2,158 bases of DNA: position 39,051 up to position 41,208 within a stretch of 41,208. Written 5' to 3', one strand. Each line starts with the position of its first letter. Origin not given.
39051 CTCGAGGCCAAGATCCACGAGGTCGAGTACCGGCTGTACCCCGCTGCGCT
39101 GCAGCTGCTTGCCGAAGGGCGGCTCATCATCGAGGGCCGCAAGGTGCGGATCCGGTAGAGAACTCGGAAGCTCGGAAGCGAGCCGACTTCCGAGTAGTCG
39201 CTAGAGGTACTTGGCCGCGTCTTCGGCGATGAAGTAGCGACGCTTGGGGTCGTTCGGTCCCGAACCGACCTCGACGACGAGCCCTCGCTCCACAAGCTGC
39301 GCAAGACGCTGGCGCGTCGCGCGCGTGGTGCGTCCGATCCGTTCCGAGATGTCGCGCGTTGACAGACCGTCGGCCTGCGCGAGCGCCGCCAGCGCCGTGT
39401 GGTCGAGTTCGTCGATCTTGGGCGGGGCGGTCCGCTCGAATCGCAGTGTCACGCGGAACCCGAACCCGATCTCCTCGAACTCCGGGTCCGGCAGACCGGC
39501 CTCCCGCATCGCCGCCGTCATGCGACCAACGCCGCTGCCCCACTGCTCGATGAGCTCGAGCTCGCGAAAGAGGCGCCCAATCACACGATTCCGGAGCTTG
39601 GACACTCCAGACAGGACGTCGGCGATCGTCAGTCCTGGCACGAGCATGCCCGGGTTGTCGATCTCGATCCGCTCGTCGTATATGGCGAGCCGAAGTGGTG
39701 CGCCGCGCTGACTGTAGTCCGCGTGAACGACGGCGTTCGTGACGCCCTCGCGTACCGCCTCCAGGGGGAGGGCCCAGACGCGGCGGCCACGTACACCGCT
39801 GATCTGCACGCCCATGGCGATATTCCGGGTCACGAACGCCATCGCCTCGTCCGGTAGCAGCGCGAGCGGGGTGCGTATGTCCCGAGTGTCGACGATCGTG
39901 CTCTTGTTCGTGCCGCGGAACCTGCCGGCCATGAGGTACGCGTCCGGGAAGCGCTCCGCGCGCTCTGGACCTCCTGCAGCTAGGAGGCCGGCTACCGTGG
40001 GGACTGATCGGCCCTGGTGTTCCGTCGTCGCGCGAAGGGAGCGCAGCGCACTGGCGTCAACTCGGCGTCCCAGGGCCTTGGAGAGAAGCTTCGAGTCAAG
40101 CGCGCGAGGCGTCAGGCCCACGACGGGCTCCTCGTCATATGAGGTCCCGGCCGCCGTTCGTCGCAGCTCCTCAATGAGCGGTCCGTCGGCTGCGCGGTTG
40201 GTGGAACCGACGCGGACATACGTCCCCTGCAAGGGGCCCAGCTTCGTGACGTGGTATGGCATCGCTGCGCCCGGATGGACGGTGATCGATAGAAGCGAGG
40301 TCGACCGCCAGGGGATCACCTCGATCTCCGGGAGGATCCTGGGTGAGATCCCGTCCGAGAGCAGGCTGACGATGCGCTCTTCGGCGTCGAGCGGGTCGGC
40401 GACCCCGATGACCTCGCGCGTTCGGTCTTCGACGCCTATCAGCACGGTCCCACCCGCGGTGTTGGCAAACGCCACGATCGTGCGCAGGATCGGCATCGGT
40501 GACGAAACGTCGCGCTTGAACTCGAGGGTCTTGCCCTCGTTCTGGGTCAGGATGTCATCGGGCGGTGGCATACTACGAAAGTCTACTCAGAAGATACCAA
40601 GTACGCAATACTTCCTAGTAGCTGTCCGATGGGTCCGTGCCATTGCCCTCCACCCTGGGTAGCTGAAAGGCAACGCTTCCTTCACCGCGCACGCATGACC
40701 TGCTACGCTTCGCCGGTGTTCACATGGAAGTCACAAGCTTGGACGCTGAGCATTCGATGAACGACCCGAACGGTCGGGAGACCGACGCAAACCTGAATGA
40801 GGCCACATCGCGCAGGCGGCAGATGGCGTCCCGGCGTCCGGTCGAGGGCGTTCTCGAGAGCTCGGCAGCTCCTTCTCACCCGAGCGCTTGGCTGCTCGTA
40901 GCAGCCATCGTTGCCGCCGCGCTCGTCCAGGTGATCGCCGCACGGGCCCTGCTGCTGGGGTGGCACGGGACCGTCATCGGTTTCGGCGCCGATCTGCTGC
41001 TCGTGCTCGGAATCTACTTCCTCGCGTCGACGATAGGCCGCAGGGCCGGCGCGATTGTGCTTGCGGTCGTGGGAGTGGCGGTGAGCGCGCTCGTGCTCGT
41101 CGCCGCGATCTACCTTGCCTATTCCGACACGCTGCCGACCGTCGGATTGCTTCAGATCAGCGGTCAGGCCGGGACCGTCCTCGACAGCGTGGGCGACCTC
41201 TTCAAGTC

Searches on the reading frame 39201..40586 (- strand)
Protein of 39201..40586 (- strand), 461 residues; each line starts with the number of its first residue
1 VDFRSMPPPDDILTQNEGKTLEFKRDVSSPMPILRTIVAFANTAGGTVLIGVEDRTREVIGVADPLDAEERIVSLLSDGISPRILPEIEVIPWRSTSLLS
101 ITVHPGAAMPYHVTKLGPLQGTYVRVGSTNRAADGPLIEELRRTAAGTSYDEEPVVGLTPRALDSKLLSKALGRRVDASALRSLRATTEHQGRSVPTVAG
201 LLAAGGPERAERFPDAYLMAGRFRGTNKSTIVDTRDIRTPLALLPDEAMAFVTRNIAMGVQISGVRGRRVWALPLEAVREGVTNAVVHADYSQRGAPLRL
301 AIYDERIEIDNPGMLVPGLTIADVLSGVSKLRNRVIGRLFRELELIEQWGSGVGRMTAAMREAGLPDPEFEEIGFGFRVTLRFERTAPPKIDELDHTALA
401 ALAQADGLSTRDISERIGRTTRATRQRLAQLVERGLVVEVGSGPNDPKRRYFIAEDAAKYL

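Call 14: search_protein_families(library=pfam, proteins=[window:39201-40586:-], max_evalue=0.001)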
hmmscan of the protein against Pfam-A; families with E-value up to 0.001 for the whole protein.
window:39201-40586:- (461 aa): 4 families
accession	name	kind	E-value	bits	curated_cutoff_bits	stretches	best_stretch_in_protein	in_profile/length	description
PF13749.12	HATPase_c_4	-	7.5e-26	90.4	26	1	295-381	1-89/89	Putative ATP-dependent DNA helicase recG C-terminal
PF04326.19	SLFN_AlbA_2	-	2.2e-24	86.7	25.3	1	17-133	1-117/118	Schlafen, AlbA_2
PF13412.12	HTH_24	-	2.4e-06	27.4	21.9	1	392-437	2-47/48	Winged helix-turn-helix DNA-binding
PF12802.13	MarR_2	-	2.3e-05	24.9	27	1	395-442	7-55/61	MarR family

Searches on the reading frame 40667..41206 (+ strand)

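Call 14: search_protein_families(library=pfam, proteins=[window:40667-41206:+], max_evalue=0.001)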
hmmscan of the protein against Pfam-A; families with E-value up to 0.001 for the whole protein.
window:40667-41206:+ (180 aa): 1 family
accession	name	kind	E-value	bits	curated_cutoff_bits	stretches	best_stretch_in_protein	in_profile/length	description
PF18949.5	DUF5693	-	0.00012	21.2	29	1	36-148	277-389/609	Family of unknown function (DUF5693)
